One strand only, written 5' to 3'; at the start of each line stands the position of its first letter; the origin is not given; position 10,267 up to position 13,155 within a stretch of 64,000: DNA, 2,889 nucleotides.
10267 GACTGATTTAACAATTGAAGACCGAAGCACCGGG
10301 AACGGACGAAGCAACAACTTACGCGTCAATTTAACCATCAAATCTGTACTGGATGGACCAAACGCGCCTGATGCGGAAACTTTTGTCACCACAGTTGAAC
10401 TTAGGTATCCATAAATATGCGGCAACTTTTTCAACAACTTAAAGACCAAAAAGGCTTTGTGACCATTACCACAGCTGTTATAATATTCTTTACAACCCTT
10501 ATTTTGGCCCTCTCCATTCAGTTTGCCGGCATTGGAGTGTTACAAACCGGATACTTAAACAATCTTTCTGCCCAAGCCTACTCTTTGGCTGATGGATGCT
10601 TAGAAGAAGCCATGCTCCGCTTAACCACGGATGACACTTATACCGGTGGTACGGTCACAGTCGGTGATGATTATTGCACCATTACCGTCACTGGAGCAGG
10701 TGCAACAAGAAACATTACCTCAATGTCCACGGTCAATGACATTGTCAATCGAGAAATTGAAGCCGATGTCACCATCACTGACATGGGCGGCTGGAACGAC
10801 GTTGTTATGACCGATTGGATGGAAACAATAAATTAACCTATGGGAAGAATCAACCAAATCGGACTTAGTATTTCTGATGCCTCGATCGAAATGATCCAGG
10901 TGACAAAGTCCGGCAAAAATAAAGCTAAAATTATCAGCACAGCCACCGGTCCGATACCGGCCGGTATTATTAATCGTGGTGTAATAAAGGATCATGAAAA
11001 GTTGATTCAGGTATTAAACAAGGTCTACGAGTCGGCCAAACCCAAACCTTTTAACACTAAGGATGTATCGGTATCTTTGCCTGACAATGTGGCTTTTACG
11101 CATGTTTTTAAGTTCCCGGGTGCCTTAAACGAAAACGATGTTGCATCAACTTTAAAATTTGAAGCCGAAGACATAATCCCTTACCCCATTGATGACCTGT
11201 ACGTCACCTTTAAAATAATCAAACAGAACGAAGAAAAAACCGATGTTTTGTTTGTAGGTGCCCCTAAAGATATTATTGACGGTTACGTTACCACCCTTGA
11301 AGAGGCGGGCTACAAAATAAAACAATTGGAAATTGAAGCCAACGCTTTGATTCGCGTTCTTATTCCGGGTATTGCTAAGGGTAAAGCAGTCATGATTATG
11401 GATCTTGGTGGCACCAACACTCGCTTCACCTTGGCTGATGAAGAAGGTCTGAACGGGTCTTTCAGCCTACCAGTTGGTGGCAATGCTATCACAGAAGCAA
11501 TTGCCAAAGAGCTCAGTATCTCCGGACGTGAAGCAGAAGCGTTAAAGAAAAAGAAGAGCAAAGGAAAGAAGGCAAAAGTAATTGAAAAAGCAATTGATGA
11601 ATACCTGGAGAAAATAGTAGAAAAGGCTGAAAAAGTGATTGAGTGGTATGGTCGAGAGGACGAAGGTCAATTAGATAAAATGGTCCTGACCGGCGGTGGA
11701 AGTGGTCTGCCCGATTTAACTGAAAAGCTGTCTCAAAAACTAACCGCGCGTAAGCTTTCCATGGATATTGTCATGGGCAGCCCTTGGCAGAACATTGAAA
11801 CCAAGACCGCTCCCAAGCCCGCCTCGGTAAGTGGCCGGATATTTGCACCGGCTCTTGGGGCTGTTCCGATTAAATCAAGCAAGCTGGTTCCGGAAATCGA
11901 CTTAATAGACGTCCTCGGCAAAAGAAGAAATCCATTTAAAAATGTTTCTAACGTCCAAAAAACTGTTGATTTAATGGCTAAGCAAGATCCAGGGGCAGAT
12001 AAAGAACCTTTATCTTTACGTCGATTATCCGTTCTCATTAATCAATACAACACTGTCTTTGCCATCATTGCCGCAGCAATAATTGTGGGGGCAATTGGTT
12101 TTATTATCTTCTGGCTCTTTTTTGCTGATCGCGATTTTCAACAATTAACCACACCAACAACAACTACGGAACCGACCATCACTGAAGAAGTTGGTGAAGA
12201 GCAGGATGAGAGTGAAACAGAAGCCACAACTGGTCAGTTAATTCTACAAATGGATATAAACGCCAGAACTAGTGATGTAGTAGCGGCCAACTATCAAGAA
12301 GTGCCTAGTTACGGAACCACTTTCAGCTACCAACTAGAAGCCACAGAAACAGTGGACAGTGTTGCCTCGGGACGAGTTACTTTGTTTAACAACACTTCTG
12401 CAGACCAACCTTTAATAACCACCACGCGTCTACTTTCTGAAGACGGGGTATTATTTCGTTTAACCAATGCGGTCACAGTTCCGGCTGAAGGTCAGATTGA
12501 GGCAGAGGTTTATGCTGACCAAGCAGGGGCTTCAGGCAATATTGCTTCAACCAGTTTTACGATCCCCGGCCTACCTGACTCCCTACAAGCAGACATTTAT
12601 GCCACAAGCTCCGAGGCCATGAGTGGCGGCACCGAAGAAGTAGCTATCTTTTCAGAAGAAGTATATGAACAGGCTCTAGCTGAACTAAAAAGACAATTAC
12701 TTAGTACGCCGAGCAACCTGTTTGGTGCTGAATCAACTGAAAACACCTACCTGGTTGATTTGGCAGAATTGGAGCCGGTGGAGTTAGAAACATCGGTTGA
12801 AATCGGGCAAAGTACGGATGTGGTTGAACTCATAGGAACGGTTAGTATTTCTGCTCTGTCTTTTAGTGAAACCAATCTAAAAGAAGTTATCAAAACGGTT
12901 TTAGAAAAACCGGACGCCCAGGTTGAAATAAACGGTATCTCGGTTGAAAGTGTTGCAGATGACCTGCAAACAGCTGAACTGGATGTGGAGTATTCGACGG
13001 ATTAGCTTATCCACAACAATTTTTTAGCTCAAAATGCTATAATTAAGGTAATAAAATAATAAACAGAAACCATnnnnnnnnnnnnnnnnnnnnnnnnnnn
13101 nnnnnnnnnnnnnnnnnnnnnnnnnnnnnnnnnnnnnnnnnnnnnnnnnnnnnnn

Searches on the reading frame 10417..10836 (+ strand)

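Call 46: search_protein_families(library=pfam, proteins=[window:10417-10836:+])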
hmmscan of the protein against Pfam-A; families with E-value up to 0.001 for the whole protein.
window:10417-10836:+ (139 aa): 0 families

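Call 88: search_protein_families(library=pfam, max_evalue=1, proteins=[window:10417-10836:+])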
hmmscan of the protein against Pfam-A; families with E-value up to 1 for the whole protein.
window:10417-10836:+ (139 aa): 1 family
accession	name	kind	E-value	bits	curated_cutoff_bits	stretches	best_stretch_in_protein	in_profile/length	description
PF16964.10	TadF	-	0.0065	16.9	27.3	1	8-58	3-49/178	Putative tight adherence pilin protein F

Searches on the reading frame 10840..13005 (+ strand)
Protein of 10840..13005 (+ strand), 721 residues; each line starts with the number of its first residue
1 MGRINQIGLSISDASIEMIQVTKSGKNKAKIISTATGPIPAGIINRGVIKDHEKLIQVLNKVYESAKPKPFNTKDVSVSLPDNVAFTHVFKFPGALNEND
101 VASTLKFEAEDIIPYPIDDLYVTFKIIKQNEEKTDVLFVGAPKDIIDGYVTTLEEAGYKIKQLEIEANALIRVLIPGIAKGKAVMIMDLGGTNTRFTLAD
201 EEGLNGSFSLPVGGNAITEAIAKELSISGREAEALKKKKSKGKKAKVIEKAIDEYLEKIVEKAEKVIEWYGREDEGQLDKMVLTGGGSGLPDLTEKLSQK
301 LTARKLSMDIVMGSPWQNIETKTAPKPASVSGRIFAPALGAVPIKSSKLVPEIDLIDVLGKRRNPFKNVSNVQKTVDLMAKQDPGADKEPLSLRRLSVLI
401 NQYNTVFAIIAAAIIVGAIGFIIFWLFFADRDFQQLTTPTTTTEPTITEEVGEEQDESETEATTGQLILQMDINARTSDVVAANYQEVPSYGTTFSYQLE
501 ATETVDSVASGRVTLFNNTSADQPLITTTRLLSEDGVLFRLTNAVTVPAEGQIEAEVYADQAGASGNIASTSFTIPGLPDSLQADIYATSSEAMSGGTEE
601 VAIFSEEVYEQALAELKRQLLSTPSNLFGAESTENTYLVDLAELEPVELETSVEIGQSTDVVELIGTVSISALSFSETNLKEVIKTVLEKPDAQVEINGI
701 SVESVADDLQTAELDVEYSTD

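Call 46: search_protein_families(library=pfam, proteins=[window:10840-13005:+])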
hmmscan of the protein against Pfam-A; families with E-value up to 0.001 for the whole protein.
window:10840-13005:+ (721 aa): 5 families
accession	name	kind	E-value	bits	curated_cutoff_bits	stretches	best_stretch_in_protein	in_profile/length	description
PF11104.14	PilM_2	-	2.3e-37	129.2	27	1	8-305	1-302/340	Type IV pilus assembly protein PilM;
PF14450.12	FtsA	-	2.4e-09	38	31.8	1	186-326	2-114/127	Cell division protein FtsA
PF06723.19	MreB_Mbl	-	1e-06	28.3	27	0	224-301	219-297/327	MreB/Mbl protein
PF01624.25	MutS_I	-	8.1e-05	23.3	20.6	0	221-278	37-92/113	MutS domain I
PF04865.19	Baseplate_J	-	0.00024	20.9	21.1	1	509-600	23-112/255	Baseplate J-like protein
